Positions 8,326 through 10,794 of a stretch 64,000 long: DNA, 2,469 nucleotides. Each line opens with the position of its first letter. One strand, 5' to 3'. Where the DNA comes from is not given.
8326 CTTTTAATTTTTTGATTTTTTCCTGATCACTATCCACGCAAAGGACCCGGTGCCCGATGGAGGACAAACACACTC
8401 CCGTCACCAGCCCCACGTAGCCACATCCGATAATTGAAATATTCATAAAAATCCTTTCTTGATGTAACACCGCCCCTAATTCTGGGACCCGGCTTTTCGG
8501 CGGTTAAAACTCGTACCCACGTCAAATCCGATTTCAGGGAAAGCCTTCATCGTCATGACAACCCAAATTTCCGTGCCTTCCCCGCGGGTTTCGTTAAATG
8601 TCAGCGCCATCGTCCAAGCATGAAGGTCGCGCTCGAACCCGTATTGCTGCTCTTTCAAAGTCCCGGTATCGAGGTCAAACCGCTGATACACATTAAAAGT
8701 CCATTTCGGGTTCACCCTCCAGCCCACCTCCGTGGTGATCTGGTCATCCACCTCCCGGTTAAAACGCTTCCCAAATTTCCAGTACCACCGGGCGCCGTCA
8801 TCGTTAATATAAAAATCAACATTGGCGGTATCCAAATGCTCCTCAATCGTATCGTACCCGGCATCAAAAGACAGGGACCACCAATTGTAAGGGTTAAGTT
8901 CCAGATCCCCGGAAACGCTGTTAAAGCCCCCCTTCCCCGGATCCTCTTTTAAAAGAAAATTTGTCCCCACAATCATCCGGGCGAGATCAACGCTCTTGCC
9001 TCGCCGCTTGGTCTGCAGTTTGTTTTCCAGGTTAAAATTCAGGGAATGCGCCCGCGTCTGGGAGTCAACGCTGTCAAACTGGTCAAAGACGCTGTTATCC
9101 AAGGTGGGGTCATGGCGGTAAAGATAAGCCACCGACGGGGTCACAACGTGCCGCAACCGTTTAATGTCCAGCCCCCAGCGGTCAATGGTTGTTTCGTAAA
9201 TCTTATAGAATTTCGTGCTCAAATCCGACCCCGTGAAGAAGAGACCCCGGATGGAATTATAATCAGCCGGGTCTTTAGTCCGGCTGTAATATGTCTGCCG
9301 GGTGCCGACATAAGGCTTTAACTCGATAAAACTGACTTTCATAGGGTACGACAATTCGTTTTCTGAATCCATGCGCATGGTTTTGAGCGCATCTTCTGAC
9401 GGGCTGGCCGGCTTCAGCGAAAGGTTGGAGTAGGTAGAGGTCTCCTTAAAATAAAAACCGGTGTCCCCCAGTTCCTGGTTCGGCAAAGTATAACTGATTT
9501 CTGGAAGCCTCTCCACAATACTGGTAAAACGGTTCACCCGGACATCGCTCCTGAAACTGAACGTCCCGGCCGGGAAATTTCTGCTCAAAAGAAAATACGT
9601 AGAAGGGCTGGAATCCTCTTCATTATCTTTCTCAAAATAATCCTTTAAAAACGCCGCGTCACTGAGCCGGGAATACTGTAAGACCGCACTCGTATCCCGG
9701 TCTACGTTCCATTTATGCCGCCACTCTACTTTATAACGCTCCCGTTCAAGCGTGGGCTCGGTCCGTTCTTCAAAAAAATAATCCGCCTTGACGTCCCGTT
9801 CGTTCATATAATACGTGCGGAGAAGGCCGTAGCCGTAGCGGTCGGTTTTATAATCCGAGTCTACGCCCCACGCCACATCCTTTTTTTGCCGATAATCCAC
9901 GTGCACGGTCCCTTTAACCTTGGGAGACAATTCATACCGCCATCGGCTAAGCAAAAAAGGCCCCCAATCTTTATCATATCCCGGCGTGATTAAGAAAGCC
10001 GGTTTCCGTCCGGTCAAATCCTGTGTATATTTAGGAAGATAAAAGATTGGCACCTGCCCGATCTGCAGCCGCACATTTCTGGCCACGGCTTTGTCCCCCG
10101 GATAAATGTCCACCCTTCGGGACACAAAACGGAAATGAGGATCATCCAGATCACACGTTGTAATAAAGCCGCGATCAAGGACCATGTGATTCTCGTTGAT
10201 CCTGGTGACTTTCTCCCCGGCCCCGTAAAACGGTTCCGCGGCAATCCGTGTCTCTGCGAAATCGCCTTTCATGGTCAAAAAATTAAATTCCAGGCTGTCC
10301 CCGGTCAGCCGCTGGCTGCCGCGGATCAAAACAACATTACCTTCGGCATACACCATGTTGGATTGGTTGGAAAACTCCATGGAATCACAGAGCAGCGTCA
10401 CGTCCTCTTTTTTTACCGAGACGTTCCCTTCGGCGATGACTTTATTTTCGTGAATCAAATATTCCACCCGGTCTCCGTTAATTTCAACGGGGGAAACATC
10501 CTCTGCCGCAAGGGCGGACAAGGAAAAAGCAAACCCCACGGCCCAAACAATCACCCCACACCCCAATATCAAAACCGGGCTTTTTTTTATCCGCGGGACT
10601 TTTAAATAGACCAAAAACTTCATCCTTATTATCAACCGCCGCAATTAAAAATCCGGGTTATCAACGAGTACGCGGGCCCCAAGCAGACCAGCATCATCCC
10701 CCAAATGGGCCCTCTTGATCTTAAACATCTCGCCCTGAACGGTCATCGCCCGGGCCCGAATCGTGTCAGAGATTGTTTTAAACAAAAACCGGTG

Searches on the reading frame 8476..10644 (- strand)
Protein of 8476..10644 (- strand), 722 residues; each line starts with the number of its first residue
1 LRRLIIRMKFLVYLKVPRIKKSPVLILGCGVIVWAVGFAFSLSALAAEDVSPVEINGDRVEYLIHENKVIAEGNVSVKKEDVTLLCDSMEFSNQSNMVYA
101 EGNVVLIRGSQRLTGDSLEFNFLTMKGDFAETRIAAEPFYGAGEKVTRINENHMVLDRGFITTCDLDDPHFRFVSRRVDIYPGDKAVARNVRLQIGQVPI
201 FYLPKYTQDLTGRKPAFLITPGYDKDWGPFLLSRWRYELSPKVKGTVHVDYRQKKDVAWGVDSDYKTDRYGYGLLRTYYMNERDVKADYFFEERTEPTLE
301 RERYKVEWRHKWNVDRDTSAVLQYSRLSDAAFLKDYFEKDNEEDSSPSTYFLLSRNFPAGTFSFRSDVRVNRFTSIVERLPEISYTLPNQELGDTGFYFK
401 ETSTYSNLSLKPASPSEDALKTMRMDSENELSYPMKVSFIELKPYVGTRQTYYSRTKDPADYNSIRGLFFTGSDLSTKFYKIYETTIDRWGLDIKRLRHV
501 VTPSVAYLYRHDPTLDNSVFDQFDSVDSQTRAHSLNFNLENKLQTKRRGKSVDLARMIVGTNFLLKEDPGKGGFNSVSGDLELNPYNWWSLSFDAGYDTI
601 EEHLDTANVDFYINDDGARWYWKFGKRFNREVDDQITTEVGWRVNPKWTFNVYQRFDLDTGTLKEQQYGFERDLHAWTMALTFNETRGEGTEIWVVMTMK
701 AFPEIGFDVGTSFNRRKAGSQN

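Call 91: search_protein_families(library=pfam, proteins=[window:8476-10644:-], max_evalue=0.00001)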
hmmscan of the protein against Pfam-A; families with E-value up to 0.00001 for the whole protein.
window:8476-10644:- (722 aa): 3 families
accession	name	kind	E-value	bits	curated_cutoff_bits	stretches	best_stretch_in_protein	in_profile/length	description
PF04453.20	LptD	-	7.1e-13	49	22.4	1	302-648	2-384/384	LPS transport system D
PF19838.5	LptD_2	-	7.3e-09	35.2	22.5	1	187-549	2-407/464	LptD protein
PF03968.19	LptD_N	-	2.4e-06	28.2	20.4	0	87-119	5-37/113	LptA/(LptD N-terminal domain) LPS transport protein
